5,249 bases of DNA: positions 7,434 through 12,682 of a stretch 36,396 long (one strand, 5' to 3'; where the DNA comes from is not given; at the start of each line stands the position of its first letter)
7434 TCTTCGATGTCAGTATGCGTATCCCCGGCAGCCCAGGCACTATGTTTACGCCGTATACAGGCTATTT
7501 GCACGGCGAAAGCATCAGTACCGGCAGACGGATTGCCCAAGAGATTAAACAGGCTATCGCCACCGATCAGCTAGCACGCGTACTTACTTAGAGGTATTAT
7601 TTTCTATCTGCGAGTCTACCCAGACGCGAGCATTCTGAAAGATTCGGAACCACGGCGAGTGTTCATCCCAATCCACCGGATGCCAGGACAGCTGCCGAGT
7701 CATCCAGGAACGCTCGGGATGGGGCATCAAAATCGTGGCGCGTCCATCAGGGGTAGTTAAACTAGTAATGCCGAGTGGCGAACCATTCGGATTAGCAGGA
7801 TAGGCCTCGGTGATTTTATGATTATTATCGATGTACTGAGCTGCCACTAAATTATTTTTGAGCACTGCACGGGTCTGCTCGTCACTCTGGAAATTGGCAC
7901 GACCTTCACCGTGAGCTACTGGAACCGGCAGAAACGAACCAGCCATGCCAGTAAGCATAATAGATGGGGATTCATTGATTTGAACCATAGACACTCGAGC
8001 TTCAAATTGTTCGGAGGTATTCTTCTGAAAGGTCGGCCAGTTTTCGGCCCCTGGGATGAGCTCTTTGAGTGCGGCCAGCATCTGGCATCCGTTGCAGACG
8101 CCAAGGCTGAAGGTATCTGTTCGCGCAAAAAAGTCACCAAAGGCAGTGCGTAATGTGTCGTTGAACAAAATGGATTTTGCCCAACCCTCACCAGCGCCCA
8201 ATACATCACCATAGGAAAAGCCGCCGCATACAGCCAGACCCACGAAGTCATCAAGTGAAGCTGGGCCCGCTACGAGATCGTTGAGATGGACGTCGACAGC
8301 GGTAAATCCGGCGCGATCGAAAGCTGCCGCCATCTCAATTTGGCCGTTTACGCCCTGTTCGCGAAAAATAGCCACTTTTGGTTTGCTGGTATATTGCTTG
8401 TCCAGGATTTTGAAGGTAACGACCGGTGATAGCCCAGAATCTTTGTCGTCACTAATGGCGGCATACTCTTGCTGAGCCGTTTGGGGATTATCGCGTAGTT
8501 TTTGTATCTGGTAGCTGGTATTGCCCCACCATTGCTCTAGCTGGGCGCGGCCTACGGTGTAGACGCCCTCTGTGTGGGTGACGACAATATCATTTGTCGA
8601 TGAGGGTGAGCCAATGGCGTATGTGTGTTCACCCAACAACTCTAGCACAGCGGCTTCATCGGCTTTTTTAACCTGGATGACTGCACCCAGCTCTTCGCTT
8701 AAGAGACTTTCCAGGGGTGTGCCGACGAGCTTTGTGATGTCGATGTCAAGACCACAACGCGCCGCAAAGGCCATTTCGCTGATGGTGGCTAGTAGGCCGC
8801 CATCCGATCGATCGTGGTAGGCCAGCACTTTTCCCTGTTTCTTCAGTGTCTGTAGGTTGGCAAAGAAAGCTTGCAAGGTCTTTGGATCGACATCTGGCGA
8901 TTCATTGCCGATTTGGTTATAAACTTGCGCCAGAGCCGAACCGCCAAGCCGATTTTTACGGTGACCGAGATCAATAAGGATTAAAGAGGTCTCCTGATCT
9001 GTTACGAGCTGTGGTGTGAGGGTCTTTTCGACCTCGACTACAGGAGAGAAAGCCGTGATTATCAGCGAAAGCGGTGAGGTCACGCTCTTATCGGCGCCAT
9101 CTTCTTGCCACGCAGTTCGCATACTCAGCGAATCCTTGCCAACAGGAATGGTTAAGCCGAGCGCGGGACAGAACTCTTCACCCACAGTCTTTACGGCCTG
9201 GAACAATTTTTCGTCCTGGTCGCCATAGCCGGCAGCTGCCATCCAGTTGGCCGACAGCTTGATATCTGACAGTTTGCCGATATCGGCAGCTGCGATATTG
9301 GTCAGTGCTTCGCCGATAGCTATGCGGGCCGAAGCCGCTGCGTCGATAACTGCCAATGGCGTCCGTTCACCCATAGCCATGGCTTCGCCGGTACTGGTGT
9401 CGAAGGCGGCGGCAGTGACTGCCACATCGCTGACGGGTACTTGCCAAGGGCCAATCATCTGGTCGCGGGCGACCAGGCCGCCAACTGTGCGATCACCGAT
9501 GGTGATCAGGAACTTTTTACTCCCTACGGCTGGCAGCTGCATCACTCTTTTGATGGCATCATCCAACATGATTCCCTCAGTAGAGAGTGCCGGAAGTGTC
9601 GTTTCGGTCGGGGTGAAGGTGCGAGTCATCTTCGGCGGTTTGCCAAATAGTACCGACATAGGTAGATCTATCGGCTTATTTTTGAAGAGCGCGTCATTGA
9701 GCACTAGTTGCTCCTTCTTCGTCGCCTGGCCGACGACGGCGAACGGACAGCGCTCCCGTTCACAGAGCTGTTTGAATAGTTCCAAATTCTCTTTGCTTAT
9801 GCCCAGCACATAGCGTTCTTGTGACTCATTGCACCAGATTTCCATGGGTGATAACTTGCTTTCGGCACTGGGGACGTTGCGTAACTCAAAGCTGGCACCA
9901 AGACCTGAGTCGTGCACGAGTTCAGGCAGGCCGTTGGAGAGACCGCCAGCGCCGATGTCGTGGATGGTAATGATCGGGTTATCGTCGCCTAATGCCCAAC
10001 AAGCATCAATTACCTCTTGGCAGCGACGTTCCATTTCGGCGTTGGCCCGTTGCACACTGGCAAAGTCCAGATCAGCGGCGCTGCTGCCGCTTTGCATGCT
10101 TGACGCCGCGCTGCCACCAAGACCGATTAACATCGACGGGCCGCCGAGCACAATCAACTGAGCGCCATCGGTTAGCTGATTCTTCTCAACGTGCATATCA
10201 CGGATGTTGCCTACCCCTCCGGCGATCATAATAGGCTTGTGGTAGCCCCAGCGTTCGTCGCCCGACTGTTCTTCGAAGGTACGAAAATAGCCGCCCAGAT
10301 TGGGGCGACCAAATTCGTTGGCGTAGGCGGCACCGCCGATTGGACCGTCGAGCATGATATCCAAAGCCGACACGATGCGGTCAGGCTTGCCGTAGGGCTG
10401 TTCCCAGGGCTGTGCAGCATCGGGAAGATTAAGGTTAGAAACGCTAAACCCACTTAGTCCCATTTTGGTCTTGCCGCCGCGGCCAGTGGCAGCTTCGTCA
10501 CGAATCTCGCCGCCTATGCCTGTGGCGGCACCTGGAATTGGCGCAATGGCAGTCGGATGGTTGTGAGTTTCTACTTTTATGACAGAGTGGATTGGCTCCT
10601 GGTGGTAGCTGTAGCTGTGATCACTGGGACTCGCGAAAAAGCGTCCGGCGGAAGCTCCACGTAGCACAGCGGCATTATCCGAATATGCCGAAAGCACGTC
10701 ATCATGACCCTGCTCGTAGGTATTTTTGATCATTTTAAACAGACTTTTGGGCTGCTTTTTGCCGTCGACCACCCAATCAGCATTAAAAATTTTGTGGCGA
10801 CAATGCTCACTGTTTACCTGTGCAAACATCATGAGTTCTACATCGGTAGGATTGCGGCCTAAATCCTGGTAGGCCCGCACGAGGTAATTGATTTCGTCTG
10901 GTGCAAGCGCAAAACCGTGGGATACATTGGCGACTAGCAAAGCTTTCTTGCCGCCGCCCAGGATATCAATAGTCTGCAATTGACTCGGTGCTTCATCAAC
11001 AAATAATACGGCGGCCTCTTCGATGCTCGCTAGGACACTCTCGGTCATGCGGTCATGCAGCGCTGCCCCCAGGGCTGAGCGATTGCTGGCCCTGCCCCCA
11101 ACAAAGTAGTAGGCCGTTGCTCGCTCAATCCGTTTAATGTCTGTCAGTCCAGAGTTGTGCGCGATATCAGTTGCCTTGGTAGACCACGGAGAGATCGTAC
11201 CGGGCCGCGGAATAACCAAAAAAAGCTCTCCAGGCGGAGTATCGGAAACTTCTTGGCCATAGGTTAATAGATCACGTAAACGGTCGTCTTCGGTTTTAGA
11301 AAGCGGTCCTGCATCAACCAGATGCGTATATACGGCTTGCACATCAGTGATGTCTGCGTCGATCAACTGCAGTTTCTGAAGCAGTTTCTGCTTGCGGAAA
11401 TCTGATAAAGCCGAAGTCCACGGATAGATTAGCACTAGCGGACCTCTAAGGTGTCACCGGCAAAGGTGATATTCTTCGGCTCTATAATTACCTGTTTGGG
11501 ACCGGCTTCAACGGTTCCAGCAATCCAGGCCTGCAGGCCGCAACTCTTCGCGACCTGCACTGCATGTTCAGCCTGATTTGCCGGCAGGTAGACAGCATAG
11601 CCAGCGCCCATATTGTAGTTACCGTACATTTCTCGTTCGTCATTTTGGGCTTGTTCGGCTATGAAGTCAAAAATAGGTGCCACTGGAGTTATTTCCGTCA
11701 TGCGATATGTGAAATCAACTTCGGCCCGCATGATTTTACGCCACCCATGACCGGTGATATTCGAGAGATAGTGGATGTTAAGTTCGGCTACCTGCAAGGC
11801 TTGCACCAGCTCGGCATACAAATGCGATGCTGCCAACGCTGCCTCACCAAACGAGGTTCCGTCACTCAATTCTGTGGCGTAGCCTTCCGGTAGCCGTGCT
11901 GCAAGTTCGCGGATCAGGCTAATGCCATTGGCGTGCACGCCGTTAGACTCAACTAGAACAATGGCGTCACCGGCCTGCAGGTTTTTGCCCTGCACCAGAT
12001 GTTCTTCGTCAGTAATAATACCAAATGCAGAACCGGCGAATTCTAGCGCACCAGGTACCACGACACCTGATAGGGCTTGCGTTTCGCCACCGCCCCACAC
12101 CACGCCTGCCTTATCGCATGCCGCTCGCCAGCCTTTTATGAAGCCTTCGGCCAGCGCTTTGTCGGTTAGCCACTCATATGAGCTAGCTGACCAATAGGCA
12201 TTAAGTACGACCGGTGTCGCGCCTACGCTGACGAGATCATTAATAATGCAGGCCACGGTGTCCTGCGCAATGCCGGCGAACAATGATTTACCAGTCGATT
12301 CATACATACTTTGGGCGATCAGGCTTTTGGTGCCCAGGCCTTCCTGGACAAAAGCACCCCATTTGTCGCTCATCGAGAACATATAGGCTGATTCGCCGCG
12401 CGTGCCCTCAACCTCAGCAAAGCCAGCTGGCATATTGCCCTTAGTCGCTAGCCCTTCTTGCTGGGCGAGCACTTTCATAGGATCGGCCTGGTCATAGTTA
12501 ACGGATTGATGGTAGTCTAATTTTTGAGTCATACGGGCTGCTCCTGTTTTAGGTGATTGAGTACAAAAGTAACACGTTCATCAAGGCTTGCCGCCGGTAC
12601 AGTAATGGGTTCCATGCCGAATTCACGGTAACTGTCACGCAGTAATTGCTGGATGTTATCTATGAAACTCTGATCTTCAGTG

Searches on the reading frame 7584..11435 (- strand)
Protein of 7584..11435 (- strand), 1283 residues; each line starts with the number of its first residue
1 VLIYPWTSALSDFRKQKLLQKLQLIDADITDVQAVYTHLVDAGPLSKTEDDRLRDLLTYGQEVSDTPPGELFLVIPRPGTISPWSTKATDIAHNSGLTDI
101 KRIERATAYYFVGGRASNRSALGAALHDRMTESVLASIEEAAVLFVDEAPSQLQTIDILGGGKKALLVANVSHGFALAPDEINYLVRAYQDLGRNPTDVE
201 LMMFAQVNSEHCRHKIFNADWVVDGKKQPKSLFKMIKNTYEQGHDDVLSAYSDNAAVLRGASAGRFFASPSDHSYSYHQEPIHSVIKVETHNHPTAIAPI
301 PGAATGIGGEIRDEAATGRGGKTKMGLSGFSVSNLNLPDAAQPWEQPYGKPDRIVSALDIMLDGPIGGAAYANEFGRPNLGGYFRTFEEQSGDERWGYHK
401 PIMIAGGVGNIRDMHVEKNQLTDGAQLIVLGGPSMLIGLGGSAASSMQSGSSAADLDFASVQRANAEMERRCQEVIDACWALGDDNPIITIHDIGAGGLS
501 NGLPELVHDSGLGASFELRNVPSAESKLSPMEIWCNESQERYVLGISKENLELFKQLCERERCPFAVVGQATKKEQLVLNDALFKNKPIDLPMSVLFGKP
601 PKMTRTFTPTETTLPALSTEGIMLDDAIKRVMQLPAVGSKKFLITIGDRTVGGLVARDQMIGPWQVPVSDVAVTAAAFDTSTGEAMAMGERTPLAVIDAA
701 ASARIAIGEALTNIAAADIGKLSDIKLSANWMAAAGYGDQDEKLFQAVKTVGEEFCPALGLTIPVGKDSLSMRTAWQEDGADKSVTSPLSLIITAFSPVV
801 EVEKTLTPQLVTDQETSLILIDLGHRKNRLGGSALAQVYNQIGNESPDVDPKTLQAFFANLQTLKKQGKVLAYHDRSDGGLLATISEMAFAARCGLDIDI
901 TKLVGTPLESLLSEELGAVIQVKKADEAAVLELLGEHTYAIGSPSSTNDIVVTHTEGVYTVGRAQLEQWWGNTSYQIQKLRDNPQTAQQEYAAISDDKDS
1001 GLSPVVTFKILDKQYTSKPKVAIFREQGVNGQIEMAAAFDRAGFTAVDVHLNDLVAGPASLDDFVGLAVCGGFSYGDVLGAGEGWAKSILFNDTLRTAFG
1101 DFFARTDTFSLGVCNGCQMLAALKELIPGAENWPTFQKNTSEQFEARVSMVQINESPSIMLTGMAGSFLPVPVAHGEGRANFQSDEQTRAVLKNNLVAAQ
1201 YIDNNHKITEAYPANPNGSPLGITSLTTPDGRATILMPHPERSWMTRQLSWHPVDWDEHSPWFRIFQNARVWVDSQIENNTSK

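Call 51: search_protein_families(library=pfam, proteins=[window:7584-11435:-], max_evalue=0.001)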
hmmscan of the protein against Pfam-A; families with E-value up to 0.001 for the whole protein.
window:7584-11435:- (1283 aa): 5 families
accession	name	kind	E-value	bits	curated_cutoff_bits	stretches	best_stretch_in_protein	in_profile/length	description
PF13507.12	GATase_5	-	9.9e-107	356.3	27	1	1018-1273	1-260/260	CobB/CobQ-like glutamine amidotransferase domain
PF22689.1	FGAR-AT_PurM_N-like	-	2.9e-80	268.1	27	1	639-798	1-160/160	FGAR-AT PurM_N-like domain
PF02769.27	AIRS_C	-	3.6e-51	173.8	23.1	2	423-578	2-152/156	AIR synthase related protein, C-terminal domain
PF18076.6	FGAR-AT_N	-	9.3e-35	119.5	26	1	36-145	2-115/115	Formylglycinamide ribonucleotide amidotransferase N-terminal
PF18072.6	FGAR-AT_linker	-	1.8e-21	76.8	26.6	1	169-215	4-50/50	Formylglycinamide ribonucleotide amidotransferase linker domain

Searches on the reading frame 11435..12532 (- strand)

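Call 51: search_protein_families(library=pfam, proteins=[window:11435-12532:-], max_evalue=0.001)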
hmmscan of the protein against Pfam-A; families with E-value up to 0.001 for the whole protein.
window:11435-12532:- (365 aa): 2 families
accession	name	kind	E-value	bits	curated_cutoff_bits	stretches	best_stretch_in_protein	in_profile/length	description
PF02769.27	AIRS_C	-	8.8e-13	49.1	23.1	1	186-349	1-153/156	AIR synthase related protein, C-terminal domain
PF00586.29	AIRS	-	5.3e-10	40.1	24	1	55-171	11-110/112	AIR synthase related protein, N-terminal domain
